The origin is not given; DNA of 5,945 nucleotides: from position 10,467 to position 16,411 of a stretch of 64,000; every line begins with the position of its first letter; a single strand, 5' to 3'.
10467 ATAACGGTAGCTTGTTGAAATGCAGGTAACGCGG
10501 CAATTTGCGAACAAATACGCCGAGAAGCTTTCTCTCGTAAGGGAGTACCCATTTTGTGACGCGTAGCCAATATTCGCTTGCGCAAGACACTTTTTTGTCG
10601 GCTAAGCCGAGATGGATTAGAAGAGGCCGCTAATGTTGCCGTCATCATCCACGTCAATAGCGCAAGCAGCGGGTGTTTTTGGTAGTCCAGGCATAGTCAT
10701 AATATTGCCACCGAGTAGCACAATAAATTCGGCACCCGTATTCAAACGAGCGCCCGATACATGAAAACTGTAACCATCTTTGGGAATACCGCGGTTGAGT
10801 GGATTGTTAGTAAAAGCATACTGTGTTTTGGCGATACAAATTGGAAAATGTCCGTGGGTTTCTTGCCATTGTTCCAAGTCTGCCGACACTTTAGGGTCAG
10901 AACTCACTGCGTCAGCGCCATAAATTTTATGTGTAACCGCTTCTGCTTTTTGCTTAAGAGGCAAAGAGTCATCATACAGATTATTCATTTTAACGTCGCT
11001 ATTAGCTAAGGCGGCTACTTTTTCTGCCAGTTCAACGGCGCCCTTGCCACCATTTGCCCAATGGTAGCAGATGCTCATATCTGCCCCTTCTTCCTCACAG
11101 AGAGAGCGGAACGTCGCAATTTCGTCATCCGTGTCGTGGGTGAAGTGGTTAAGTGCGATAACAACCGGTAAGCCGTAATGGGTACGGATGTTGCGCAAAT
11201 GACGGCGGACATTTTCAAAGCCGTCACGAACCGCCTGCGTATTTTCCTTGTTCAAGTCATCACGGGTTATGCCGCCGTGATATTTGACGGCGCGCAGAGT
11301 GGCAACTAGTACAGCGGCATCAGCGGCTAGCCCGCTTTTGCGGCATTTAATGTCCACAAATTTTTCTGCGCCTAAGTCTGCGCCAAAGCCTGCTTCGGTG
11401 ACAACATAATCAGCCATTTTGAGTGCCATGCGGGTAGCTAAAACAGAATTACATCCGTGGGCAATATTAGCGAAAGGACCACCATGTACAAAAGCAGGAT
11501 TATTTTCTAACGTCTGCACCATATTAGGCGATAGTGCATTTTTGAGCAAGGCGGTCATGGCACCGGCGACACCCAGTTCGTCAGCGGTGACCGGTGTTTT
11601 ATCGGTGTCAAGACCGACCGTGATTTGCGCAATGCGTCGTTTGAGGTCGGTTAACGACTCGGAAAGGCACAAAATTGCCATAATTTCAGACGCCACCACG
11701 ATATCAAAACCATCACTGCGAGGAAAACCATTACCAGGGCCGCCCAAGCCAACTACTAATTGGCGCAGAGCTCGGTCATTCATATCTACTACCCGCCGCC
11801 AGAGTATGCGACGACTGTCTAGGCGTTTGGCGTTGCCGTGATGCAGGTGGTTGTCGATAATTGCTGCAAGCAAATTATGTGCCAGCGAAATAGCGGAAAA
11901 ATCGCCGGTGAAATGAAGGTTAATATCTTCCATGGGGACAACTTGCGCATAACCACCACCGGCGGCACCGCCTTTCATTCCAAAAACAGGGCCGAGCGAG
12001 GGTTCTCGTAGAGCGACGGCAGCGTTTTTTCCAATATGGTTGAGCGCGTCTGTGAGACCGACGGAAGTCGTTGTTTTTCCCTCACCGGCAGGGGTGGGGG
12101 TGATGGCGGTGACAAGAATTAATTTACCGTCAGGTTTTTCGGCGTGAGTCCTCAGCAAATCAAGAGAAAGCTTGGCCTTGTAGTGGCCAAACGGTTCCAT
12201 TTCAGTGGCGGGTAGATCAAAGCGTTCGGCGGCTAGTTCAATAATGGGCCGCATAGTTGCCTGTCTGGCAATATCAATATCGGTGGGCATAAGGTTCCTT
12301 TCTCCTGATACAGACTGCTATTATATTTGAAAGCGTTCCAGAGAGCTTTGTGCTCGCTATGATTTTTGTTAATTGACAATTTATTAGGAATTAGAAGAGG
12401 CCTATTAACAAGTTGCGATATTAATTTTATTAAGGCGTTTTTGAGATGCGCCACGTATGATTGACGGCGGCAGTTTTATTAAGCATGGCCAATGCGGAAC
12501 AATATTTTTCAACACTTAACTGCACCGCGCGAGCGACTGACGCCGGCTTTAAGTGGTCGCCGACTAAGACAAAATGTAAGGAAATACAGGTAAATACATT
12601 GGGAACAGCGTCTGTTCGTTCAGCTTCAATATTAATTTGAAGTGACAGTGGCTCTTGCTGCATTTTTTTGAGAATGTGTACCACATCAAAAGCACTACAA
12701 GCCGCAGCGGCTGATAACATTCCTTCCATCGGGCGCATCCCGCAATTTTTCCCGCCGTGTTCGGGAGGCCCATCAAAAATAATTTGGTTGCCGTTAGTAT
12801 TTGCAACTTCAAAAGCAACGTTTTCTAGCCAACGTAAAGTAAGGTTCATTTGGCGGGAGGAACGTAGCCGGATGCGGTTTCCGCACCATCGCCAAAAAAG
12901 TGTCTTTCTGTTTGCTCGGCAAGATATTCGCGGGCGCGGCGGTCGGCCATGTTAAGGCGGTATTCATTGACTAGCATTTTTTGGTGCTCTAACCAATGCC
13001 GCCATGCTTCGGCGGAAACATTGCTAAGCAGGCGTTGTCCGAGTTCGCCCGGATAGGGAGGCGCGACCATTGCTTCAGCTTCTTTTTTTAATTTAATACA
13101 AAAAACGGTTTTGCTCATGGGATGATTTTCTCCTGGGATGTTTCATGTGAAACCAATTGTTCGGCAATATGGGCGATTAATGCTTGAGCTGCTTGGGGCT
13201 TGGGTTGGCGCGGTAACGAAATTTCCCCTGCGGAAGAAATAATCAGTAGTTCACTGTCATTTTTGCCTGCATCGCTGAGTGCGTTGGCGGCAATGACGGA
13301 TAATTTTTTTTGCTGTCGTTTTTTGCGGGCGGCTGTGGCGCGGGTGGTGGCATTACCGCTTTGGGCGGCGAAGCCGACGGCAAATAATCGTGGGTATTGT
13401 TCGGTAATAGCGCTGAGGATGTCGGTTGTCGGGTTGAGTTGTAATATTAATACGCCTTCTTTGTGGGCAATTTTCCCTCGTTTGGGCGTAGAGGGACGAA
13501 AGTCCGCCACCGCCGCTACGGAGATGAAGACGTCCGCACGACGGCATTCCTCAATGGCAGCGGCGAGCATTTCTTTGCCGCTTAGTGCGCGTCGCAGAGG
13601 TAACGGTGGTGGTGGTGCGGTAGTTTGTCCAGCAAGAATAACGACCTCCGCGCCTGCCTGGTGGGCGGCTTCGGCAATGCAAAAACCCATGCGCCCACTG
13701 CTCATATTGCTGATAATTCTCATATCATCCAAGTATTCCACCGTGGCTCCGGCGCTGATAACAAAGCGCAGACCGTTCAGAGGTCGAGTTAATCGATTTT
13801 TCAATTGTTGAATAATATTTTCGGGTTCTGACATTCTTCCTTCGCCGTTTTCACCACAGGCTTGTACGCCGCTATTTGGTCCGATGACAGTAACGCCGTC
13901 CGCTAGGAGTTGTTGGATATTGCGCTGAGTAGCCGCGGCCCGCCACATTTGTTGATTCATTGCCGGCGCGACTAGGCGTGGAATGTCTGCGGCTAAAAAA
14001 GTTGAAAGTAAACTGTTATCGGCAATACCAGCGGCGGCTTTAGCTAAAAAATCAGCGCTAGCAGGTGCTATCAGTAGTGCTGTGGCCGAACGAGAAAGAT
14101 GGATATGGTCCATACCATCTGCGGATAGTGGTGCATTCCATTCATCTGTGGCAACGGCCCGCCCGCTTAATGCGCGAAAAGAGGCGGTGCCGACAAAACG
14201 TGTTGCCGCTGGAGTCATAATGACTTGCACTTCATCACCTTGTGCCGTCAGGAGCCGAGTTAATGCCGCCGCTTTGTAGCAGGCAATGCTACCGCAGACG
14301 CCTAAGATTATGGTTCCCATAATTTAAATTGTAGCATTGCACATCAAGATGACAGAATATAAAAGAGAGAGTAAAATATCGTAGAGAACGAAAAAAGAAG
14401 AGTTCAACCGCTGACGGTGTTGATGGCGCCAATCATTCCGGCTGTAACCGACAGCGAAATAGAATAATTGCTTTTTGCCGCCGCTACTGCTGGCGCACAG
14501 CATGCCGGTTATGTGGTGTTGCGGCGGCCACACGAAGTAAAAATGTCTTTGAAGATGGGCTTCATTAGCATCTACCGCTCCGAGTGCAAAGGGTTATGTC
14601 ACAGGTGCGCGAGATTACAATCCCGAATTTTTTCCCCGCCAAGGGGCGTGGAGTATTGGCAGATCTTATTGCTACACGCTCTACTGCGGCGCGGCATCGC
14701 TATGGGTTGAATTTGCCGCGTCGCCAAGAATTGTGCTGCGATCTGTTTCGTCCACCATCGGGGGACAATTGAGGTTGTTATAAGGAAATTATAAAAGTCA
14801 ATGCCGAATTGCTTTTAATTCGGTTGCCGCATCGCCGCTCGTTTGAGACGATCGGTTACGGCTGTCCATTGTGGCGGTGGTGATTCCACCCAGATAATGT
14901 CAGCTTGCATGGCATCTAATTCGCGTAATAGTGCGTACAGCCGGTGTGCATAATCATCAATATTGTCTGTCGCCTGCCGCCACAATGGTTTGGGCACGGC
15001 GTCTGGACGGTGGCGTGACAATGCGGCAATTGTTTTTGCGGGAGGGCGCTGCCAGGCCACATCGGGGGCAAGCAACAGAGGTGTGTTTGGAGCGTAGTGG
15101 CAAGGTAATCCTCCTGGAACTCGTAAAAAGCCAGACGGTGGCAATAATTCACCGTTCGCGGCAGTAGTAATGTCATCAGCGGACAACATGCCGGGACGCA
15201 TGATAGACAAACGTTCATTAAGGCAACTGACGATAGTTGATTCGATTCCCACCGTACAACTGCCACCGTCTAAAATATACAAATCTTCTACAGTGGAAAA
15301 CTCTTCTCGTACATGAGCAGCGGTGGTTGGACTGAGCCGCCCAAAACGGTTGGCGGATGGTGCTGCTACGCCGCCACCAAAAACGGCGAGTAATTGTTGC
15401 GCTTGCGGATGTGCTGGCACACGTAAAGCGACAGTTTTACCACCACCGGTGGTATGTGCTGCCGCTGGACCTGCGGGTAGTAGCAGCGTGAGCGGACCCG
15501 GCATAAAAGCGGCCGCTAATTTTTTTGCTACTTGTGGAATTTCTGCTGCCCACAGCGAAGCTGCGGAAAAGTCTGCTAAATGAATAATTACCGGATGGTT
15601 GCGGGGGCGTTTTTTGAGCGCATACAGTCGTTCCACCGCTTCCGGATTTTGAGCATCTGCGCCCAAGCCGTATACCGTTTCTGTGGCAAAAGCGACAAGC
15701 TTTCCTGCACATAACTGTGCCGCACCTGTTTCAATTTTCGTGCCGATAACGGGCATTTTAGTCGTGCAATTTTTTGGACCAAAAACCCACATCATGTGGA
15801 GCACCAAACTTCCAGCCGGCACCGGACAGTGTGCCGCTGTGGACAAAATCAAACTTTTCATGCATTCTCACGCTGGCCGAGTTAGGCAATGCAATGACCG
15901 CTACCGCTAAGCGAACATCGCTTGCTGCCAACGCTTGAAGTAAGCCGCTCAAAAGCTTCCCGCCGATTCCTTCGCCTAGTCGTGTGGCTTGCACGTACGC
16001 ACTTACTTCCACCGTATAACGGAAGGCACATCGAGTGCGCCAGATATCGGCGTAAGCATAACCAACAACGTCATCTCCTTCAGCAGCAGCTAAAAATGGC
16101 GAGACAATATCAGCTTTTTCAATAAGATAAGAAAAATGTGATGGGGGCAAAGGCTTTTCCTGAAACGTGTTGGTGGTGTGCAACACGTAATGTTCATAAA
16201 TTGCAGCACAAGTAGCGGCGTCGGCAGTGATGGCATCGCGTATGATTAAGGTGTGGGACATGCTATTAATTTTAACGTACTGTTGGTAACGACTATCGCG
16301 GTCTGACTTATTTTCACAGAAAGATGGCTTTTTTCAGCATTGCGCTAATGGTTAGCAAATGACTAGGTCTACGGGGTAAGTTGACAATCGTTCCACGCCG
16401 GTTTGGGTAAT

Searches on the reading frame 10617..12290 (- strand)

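Call 24: search_protein_families(library=pfam, proteins=[window:10617-12290:-], max_evalue=0.0001)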
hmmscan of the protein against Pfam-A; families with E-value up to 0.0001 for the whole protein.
window:10617-12290:- (557 aa): 1 family
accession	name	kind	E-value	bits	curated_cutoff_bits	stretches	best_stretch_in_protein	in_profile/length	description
PF01268.25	FTHFS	-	1.2e-250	833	27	1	3-557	2-556/556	Formate--tetrahydrofolate ligase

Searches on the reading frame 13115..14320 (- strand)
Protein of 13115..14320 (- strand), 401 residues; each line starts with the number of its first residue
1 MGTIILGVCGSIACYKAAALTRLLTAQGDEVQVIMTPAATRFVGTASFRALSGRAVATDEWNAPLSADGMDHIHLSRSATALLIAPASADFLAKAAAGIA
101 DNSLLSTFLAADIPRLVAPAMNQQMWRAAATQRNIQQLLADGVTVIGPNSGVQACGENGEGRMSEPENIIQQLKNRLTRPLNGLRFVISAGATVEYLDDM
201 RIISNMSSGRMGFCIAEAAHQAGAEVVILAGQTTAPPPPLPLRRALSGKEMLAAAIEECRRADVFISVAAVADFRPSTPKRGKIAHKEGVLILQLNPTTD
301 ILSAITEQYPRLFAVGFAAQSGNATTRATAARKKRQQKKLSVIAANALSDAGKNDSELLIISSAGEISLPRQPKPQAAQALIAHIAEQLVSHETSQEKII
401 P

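Call 24: search_protein_families(library=pfam, proteins=[window:13115-14320:-], max_evalue=0.0001)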
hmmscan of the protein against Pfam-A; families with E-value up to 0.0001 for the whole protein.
window:13115-14320:- (401 aa): 2 families
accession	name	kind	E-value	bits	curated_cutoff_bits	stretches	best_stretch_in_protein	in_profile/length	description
PF04127.22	DFP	-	2.7e-46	158.2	22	1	181-352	1-173/186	DNA/pantothenate metabolism flavoprotein C-terminal domain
PF02441.25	Flavoprotein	-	6.8e-29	101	22.7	1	3-175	2-160/162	Flavoprotein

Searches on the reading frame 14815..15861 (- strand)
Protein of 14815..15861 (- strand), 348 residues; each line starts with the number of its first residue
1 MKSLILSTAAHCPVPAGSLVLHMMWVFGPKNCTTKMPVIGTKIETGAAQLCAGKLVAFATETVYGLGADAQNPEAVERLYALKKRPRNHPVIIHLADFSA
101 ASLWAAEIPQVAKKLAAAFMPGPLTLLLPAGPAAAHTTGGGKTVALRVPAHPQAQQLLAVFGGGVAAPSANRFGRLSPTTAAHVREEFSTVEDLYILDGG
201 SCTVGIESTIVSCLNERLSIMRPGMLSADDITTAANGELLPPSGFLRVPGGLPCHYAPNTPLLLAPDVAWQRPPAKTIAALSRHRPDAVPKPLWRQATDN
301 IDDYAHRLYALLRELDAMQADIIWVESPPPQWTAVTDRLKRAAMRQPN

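Call 24: search_protein_families(library=pfam, proteins=[window:14815-15861:-], max_evalue=0.0001)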
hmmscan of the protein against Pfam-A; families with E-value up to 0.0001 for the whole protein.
window:14815-15861:- (348 aa): 2 families
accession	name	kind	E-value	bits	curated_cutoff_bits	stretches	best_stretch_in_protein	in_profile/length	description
PF01300.24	Sua5_yciO_yrdC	-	8e-52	175.7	25.1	1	50-224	3-178/178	Telomere recombination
PF03481.19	Sua5_C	-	1.6e-16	61.6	22.9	1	247-343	26-135/136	Threonylcarbamoyl-AMP synthase, C-terminal domain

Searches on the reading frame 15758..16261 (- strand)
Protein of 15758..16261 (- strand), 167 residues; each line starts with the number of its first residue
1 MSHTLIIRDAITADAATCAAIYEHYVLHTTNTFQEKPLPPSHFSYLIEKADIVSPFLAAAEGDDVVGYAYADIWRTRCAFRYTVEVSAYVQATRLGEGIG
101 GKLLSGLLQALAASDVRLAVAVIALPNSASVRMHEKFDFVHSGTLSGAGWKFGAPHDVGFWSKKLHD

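Call 25: search_protein_families(library=pfam, proteins=[window:15758-16261:-], max_evalue=0.0001)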
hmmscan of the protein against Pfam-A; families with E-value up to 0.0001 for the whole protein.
window:15758-16261:- (167 aa): 2 families
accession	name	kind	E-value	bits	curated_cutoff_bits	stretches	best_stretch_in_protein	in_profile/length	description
PF00583.31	Acetyltransf_1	-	2e-08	35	20.7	1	20-139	3-116/116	Acetyltransferase (GNAT) family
PF13420.13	Acetyltransf_4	-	7.9e-06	26.4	24.3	1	8-157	2-152/155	Acetyltransferase (GNAT) domain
